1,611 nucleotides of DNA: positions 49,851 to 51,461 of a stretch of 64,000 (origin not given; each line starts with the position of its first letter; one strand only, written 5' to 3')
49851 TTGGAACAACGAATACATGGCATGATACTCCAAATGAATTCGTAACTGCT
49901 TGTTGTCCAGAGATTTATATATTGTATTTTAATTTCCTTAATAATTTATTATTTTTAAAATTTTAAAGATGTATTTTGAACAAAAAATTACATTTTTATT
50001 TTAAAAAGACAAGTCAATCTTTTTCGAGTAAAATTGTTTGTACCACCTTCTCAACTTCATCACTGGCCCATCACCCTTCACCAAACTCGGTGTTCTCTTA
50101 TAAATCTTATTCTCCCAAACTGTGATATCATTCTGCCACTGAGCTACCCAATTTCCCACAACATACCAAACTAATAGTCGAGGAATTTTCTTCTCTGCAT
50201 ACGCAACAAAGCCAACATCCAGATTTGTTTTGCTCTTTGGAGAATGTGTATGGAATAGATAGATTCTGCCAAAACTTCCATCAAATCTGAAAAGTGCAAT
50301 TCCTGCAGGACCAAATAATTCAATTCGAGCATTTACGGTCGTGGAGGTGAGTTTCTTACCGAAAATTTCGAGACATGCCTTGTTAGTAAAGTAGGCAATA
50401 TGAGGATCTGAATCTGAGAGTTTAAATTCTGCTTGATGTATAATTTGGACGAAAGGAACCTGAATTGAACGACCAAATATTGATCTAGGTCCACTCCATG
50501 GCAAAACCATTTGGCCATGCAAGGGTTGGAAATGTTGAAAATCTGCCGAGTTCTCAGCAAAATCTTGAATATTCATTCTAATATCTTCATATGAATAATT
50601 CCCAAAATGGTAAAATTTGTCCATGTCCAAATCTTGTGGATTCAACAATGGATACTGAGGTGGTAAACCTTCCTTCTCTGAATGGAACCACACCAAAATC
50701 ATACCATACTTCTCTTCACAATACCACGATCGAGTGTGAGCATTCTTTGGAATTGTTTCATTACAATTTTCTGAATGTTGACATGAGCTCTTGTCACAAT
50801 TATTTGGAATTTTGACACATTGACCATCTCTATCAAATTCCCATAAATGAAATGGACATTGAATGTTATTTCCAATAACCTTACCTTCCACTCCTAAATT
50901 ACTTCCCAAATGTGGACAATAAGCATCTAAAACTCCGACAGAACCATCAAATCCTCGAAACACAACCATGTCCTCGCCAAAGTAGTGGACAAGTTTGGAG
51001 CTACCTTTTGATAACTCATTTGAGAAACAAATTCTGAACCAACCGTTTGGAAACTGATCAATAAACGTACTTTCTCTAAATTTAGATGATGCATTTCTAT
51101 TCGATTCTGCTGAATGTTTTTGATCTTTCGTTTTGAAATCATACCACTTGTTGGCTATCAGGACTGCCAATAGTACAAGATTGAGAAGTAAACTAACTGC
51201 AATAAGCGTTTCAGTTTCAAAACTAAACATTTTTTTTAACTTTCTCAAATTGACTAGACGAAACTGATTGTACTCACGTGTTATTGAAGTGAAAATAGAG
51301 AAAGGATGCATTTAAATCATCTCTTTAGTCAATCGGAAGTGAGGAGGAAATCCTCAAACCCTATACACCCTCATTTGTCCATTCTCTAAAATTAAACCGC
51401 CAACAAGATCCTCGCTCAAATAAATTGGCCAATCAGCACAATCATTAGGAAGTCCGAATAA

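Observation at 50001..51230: Neverland/DAF-36-type Rieske sterol 7-desaturase candidate in a protist genome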

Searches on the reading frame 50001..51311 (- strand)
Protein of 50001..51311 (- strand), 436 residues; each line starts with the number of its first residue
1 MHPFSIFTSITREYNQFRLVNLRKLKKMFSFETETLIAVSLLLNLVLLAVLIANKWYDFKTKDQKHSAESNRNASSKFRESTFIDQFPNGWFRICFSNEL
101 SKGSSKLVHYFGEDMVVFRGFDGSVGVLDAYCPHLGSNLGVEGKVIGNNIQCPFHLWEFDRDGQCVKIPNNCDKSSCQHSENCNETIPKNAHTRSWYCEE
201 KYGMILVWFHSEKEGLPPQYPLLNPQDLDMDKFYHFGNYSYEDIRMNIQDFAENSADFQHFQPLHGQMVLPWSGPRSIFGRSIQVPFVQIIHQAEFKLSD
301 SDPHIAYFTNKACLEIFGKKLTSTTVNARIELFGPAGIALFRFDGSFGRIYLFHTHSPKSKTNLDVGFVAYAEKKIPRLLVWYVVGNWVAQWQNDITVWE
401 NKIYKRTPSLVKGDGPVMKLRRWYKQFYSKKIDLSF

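Call 3: search_protein_families(library=pfam, proteins=[window:50001-51311:-], max_evalue=0.1)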
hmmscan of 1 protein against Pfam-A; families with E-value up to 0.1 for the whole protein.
window:50001-51311:- (436 aa): 3 families
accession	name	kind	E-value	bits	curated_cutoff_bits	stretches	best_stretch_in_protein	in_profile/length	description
PF00355.32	Rieske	-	2.8e-20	72.4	20.3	1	91-171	2-81/88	Rieske [2Fe-2S] domain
PF19298.5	KshA_C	-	2.3e-19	70.7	23.3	1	207-428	1-207/207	3-Ketosteroid 9alpha-hydroxylase C-terminal domain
PF13806.12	Rieske_2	-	0.0036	17.7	27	1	91-169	2-85/104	Rieske-like [2Fe-2S] domain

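Call 4: search_protein_families(library=ncbifam, proteins=[window:50001-51311:-], max_evalue=0.1)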
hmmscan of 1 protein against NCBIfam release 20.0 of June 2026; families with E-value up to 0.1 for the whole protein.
window:50001-51311:- (436 aa): 8 families
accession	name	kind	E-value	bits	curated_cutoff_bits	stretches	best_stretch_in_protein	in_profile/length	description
NF052579.1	BetMthstMoxSdmAMthl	equivalog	1.2e-15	57.4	600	1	84-261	11-175/351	4beta-methylsterol monooxygenase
TIGR02378.1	nirD_assim_sml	equivalog_domain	8.4e-07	29.1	74.65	1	91-168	2-84/105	nitrite reductase small subunit NirD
TIGR03228.1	anthran_1_2_A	equivalog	5.7e-06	25.3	671.9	1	87-170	35-119/438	anthranilate 1,2-dioxygenase large subunit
NF042946.1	3PPDioc_HcaE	equivalog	9.9e-06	24.8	830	1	87-171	35-120/450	3-phenylpropionate/cinnamic acid dioxygenase subunit alpha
NF058607.1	GlBtMonoOxGbcA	equivalog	3.1e-05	22.6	670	1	86-166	51-132/420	glycine betaine monooxygenase oxygenase subunit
TIGR03229.1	benzo_1_2_benA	equivalog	0.00027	19.9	780.95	1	89-175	37-124/433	benzoate 1,2-dioxygenase large subunit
NF041684.1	ant_diox_AndAc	equivalog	0.0012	17.5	750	1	93-213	49-168/418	anthranilate 1,2-dioxygenase large subunit AndAc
TIGR02377.1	MocE_fam_FeS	subfamily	0.0057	16.7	136.15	1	91-170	2-81/101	MocE family 2Fe-2S type ferredoxin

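Call 5: search_solved_structures(query=window:50001-51311:-, max_evalue=1, show_alignments=2)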
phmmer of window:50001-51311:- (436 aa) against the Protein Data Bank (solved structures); distinct sequences matched with E-value up to 1: 63 (the best 60 are shown).
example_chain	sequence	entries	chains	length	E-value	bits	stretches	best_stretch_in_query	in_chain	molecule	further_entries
4qdf_B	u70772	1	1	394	1.1e-28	103.3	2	86-266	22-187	3-ketosteroid 9alpha-hydroxylase oxygenase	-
4qdc_A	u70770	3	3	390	2e-26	95.9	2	85-265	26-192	3-ketosteroid 9alpha-hydroxylase oxygenase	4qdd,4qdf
2zyl_A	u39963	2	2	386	6.5e-25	91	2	86-266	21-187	POSSIBLE OXIDOREDUCTASE | 3-ketosteroid-9-alpha-monooxygenase oxygenase subunit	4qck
6wnc_A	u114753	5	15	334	2.7e-14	56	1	89-265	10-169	SxtDIOX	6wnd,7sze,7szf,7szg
6wn3_A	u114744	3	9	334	2.1e-12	49.8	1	89-266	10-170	SxtT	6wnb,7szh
7fjl_A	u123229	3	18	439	1.5e-11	46.9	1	90-170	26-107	Rieske (2Fe-2S) domain protein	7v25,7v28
7fhr_A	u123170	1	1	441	9.2e-11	44.3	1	91-178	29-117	Putative Phthalate 4,5-dioxygenase, subunit alpha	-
6icp_A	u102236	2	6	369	6.7e-10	41.5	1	89-212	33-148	Methylxanthine N1-demethylase NdmA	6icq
6ick_A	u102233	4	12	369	6.7e-10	41.5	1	89-212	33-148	Methylxanthine N1-demethylase NdmA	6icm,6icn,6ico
9ina_A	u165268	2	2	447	7.4e-10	41.3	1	90-205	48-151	Rieske (2Fe-2S) domain protein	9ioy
6y9c_A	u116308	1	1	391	3.3e-09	39.2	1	86-184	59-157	Carnitine monooxygenase oxygenase subunit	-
6y8j_A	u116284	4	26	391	3.3e-09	39.2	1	86-184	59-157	Carnitine monooxygenase oxygenase subunit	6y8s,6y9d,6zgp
7qwt_A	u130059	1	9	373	3.4e-09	39.1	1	82-270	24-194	Rieske (2Fe-2S) domain protein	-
3gb4_A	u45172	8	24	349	4.2e-07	32.3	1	89-171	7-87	DdmC | Dicamba O-demethylase, oxygenase component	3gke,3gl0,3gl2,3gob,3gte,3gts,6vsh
9o71_A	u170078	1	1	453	1.5e-06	30.5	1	87-173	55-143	Phenylpropionate dioxygenase-like ring-hydroxylating dioxygenase large terminal subunit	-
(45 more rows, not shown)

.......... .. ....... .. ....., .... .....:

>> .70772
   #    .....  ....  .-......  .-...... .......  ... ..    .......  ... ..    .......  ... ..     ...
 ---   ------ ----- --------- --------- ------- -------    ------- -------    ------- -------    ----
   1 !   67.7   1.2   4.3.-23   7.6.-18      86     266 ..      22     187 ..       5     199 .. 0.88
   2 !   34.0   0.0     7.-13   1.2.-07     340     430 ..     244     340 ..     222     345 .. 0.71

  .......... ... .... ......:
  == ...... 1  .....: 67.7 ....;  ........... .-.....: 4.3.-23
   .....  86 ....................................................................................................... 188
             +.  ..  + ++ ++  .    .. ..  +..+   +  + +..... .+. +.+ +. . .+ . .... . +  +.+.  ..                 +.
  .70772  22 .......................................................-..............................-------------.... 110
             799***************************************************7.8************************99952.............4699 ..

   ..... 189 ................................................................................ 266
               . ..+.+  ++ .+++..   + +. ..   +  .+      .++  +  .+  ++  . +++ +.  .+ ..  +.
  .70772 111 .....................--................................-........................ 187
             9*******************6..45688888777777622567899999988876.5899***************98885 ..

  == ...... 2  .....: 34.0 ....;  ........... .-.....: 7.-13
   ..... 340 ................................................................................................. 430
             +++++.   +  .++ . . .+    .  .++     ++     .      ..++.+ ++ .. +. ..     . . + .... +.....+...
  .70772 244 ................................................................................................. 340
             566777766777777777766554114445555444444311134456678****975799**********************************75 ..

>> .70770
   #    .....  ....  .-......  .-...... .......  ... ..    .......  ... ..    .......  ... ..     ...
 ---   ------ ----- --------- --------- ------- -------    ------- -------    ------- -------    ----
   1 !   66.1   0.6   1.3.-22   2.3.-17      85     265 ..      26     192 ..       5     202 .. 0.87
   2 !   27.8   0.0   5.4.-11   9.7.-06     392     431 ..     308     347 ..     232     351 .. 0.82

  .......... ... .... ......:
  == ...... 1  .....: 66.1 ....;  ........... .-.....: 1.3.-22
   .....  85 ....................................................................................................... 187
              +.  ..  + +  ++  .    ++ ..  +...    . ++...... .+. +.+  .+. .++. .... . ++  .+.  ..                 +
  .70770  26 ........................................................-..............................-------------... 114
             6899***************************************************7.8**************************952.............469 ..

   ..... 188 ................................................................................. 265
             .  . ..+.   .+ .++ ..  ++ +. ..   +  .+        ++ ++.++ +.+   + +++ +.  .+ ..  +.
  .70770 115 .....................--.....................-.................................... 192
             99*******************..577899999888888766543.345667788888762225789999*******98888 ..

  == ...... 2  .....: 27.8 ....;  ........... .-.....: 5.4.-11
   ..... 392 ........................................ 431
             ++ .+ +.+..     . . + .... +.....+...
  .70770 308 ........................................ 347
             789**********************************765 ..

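Call 6: find_homologous_proteins(query=window:50001-51311:-, max_evalue=1e-10)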
Query window:50001-51311:- (436 aa): 284 proteins with E <= 1e-10 among 5709 candidates; the best 120 are listed.
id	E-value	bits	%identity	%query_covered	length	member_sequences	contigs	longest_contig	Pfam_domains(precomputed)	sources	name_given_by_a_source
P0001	2.7e-289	977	100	94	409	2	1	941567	PF00355.33,PF19298.6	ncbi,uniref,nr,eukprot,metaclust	ncbi:Rieske non-heme iron oxygenase family protein [Naegleria gruberi]|uniref:cholesterol 7-desatura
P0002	5.9e-166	571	61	90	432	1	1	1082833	PF00355.33,PF19298.6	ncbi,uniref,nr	ncbi:hypothetical protein C9374_006818 [Naegleria lovaniensis]|uniref:cholesterol 7-desaturase n=1 T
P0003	3.6e-160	552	59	92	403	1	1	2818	PF00355.33,PF19298.6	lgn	-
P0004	3.3e-149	516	60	81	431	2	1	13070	PF00355.33,PF19298.6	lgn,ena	-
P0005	3.3e-145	502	54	92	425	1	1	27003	PF00355.33,PF19298.6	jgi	jgi:cholesterol 7-dehydrogenase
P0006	5.0e-142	492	56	85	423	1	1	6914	PF00355.33,PF19298.6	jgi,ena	-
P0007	3.5e-116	407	48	90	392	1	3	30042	PF00355.33,PF19298.6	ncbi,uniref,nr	ncbi:unnamed protein product [Didymodactylos carnosus]|uniref:cholesterol 7-desaturase n=1 Tax=Didym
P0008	9.6e-110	386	48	91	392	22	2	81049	PF00355.33,PF19298.6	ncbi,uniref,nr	ncbi:unnamed protein product [Rotaria magnacalcarata]|uniref:cholesterol 7-desaturase n=1 Tax=Rotari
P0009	3.0e-108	381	50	81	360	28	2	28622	PF00355.33,PF13806.13,PF19298.6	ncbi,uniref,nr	ncbi:unnamed protein product [Adineta steineri]|uniref:cholesterol 7-desaturase n=1 Tax=Adineta stei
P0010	8.6e-108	379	50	81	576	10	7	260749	PF00355.33,PF13806.13,PF19298.6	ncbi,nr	ncbi:unnamed protein product [Rotaria magnacalcarata]|nr:unnamed protein product [Rotaria magnacalca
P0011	1.2e-106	375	50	82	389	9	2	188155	PF00355.33,PF13806.13,PF19298.6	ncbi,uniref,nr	ncbi:unnamed protein product [Adineta steineri]|uniref:cholesterol 7-desaturase n=1 Tax=Adineta stei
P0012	5.4e-106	373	49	82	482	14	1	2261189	PF00355.33,PF13806.13,PF22543.3,PF19298.6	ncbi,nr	ncbi:unnamed protein product [Rotaria sp. Silwood1]|nr:unnamed protein product [Rotaria sp. Silwood1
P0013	1.1e-102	362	48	82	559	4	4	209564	PF00355.33,PF13806.13,PF19298.6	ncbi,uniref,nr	ncbi:unnamed protein product [Rotaria sordida]|uniref:cholesterol 7-desaturase n=1 Tax=Rotaria sordi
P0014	1.2e-97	346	49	81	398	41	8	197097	PF00355.33,PF19298.6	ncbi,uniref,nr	ncbi:unnamed protein product [Rotaria socialis]|uniref:cholesterol 7-desaturase n=1 Tax=Rotaria soci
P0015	4.2e-95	337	42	92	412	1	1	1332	PF00355.33,PF19298.6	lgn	-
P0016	2.7e-94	335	42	91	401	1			PF00355.33,PF19298.6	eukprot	eukprot:Phypoly_transcript_09506.p1 GENE.Phypoly_transcript_09506~~Phypoly_transcript_09506.p1 ORF t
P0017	9.4e-93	330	42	89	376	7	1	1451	PF00355.33,PF19298.6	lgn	-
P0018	2.0e-92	328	43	82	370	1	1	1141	PF00355.33,PF19298.6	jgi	-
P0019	7.8e-92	326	41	91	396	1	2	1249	PF00355.33,PF19298.6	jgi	jgi:cholesterol 7-dehydrogenase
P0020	7.9e-92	326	43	85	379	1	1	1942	PF00355.33,PF19298.6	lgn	-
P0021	9.2e-92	326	46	81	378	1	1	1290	PF00355.33,PF19298.6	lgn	-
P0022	9.8e-92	326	44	81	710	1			PF00355.33,PF19298.6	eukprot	eukprot:TRINITY_DN6131_c0_g1_i1.p1 TRINITY_DN6131_c0_g1~~TRINITY_DN6131_c0_g1_i1.p1 ORF type:complet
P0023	3.7e-91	324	42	88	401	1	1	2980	PF00355.33,PF19298.6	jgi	-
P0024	3.7e-90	321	41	91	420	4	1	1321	PF00355.33,PF19298.6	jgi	-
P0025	2.2e-89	318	43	80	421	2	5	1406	PF00355.33,PF19298.6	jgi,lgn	-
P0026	3.1e-89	318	42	90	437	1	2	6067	PF00355.33,PF19298.6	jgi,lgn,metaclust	metaclust:\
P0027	1.4e-88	316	43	80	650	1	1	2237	PF00355.33,PF19298.6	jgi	-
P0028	1.5e-88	316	40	90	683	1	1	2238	PF00355.33,PF19298.6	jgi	jgi:cholesterol 7-dehydrogenase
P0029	1.0e-87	313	38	95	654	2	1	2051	PF00355.33,PF19298.6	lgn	-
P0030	4.9e-87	311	43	85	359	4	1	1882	PF00355.33,PF19298.6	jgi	-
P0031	3.9e-86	308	43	79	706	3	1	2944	PF00355.33,PF19298.6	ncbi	-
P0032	6.4e-86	307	39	91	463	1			PF00355.33,PF19298.6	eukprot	eukprot:431481_1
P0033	1.4e-85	306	40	92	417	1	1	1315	PF00355.33,PF19298.6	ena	-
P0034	1.5e-85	306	43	82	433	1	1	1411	PF00355.33,PF19298.6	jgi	-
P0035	8.5e-85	303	45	76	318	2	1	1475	PF00355.33,PF19298.6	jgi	-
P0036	1.2e-84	303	40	79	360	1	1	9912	PF00355.33,PF19298.6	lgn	-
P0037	1.3e-84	303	41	83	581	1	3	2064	PF00355.33,PF19298.6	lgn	-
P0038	3.4e-84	301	42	83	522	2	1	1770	PF00355.33,PF19298.6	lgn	-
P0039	3.9e-84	301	41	79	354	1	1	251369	PF00355.33,PF19298.6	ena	-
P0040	8.1e-84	300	44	78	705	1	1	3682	PF00355.33,PF19298.6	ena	-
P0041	1.1e-83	300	41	84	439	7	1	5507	PF00355.33,PF19298.6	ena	-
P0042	1.4e-83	299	41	89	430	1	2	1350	PF00355.33,PF19298.6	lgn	-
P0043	2.9e-83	298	40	81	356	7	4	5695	PF00355.33,PF19298.6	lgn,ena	-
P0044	4.6e-83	298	40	81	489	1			PF00355.33,PF19298.6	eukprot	eukprot:459689_1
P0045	1.5e-82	296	38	90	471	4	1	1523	PF00355.33,PF19298.6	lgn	-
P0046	5.8e-82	294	41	81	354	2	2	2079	PF00355.33,PF19298.6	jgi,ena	-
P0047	9.3e-82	293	42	80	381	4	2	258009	PF00355.33,PF19298.6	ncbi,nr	ncbi:MAG: Rieske 2Fe-2S domain-containing protein [Sandaracinus sp.]|nr:Rieske 2Fe-2S domain-contain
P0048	1.3e-81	293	40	85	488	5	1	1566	PF00355.33,PF19298.6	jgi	-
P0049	1.5e-81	293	41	80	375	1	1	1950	PF00355.33,PF19298.6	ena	-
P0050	1.5e-81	293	38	91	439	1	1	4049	PF00355.33,PF19298.6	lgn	-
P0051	2.6e-81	292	38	94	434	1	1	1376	PF00355.33,PF19298.6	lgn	-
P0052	3.9e-81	291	40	82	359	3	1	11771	PF00355.33,PF19298.6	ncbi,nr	ncbi:MAG: Rieske 2Fe-2S domain-containing protein [Deltaproteobacteria bacterium]|nr:Rieske 2Fe-2S d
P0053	4.3e-81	291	39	93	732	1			PF00355.33,PF19298.6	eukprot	eukprot:TRINITY_DN2233_c0_g1_i1.p1 TRINITY_DN2233_c0_g1~~TRINITY_DN2233_c0_g1_i1.p1 ORF type:complet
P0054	4.7e-81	291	38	95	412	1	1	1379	PF00355.33,PF19298.6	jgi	-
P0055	5.9e-81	291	42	81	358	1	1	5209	PF00355.33,PF19298.6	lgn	-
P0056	2.1e-80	289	42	82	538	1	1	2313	PF00355.33,PF19298.6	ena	-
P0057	4.0e-80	288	38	90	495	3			PF00355.33,PF19298.6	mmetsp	mmetsp:Transcript_15357/g.23354 ORF Transcript_15357/g.23354 Transcript_15357/m.23354 type:complete 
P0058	4.2e-80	288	39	92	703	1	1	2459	PF00355.33,PF19298.6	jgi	jgi:cholesterol 7-dehydrogenase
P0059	5.2e-80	288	42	83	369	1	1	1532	PF00355.33,PF19298.6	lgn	-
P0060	5.4e-80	287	39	86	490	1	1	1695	PF00355.33,PF19298.6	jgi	-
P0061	5.6e-80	287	40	81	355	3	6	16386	PF00355.33,PF19298.6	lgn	-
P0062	5.7e-80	287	38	88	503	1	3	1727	PF00355.33,PF19298.6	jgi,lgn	-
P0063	6.8e-80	287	40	81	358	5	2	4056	PF00355.33,PF19298.6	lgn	-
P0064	1.2e-79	286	40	87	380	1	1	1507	PF00355.33,PF19298.6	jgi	-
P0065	1.3e-79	286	40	81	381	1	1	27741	PF00355.33,PF19298.6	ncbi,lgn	ncbi:MAG: Rieske 2Fe-2S domain-containing protein [Myxococcota bacterium]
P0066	1.4e-79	286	41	81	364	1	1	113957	PF00355.33,PF19298.6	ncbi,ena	-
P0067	2.0e-79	286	39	82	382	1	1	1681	PF00355.33,PF19298.6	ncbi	-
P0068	2.9e-79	285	40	85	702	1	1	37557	PF00355.33,PF19298.6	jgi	jgi:cholesterol 7-dehydrogenase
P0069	3.4e-79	285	42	79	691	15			PF00355.33,PF19298.6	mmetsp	mmetsp:Transcript_14556/g.27246 ORF Transcript_14556/g.27246 Transcript_14556/m.27246 type:complete 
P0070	1.2e-78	283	38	86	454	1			PF00355.33,PF19298.6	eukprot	eukprot:CAMPEP_0197073800 /NCGR_PEP_ID=MMETSP1384-20130603/210790_1 /TAXON_ID=29189 /ORGANISM="Ammon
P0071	2.2e-78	282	44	76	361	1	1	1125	PF00355.33,PF19298.6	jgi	-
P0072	2.4e-78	282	36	58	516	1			PF00355.33,PF19298.6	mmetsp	mmetsp:Transcript_19905/g.40884 ORF Transcript_19905/g.40884 Transcript_19905/m.40884 type:complete 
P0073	3.3e-78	282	40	81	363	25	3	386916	PF00355.33,PF19298.6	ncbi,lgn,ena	-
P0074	4.1e-78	281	41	84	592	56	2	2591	PF00355.33,PF19298.6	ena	-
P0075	6.4e-78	281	41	82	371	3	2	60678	PF00355.33,PF19298.6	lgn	-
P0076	9.9e-78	280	36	84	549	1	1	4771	PF00355.33,PF19298.6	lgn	-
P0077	1.6e-77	279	37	91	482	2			PF00355.33,PF19298.6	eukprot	eukprot:201132_1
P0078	1.9e-77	279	38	90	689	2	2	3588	PF00355.33,PF19298.6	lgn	-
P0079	1.9e-77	279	41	81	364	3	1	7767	PF00355.33,PF19298.6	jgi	-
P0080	2.3e-77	279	39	81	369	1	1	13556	PF00355.33,PF19298.6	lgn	-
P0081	3.1e-77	278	40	82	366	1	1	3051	PF00355.33,PF19298.6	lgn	-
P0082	4.0e-77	278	40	81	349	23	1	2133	PF00355.33,PF19298.6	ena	-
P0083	4.7e-77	278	37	88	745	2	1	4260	PF00355.33,PF19298.6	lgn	-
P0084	5.3e-77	278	38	84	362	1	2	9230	PF00355.33,PF19298.6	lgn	-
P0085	7.2e-77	277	37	89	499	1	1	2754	PF00355.33,PF19298.6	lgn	-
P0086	9.1e-77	277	40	81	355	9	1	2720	PF00355.33,PF19298.6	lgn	-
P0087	1.6e-76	276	42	75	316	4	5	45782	PF00355.33,PF19298.6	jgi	jgi:cholesterol 7-desaturase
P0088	1.9e-76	276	40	80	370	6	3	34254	PF00355.33,PF19298.6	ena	-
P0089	2.0e-76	276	40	80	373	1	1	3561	PF00355.33,PF19298.6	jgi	jgi:cholesterol 7-desaturase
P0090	3.2e-76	275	40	81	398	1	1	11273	PF00355.33,PF19298.6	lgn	-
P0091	3.3e-76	275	38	83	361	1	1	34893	PF00355.33,PF19298.6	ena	-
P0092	3.6e-76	275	40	82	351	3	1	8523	PF00355.33,PF19298.6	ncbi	-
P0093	5.3e-76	274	41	82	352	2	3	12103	PF00355.33,PF19298.6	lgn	-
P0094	6.2e-76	274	39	81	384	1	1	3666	PF00355.33,PF19298.6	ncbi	-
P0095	9.9e-76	273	40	81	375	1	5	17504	PF00355.33,PF19298.6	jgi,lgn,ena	-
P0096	1.1e-75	273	41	80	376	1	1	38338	PF00355.33,PF19298.6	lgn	-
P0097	1.5e-75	273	38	83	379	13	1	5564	PF00355.33,PF19298.6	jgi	jgi:cholesterol 7-dehydrogenase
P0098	1.9e-75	272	39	81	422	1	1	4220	PF00355.33,PF19298.6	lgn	-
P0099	3.0e-75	272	45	67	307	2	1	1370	PF00355.33,PF19298.6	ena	-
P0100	3.7e-75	272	39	81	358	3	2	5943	PF00355.33,PF19298.6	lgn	-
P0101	3.7e-75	271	39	81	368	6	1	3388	PF00355.33,PF19298.6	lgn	-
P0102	6.1e-75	271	39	81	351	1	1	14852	PF00355.33,PF19298.6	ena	-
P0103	1.2e-74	270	38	85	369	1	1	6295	PF00355.33,PF19298.6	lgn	-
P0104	2.5e-74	269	37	81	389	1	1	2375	PF00355.33,PF19298.6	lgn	-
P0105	6.4e-74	267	38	81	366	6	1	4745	PF00355.33,PF19298.6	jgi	jgi:cholesterol 7-dehydrogenase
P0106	9.3e-74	267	38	81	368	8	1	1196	PF00355.33,PF19298.6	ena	-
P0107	1.3e-73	266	37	84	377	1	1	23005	PF00355.33,PF19298.6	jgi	jgi:cholesterol 7-dehydrogenase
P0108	2.4e-73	266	35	81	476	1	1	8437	PF00355.33,PF19298.6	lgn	-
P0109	3.1e-73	265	38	81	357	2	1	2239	PF00355.33,PF19298.6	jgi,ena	-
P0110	3.9e-73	265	37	81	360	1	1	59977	PF00355.33,PF19298.6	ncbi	-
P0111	4.3e-73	265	38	80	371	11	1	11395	PF00355.33,PF19298.6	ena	-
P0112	6.7e-73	264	38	82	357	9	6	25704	PF00355.33,PF19298.6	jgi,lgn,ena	-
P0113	4.9e-72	261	36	91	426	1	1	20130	PF00355.33,PF19298.6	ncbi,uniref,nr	ncbi:hypothetical protein CYMTET_18450 [Cymbomonas tetramitiformis]|uniref:cholesterol 7-desaturase 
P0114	6.6e-72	261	36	80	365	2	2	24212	PF00355.33,PF19298.6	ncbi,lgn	ncbi:MAG: Rieske 2Fe-2S domain-containing protein [Myxococcota bacterium]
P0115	1.2e-71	260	39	80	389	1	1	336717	PF00355.33,PF19298.6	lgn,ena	-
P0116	1.7e-71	259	36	80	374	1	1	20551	PF00355.33,PF19298.6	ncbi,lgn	ncbi:MAG: Rieske 2Fe-2S domain-containing protein [Myxococcota bacterium]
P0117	4.1e-71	258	40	75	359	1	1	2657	PF00355.33,PF19298.6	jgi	jgi:cholesterol 7-dehydrogenase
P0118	4.8e-71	258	38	81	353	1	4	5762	PF00355.33,PF19298.6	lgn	-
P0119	3.3e-70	255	35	91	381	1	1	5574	PF00355.33,PF19298.6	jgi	jgi:cholesterol 7-dehydrogenase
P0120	4.3e-70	255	38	83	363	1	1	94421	PF00355.33,PF19298.6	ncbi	-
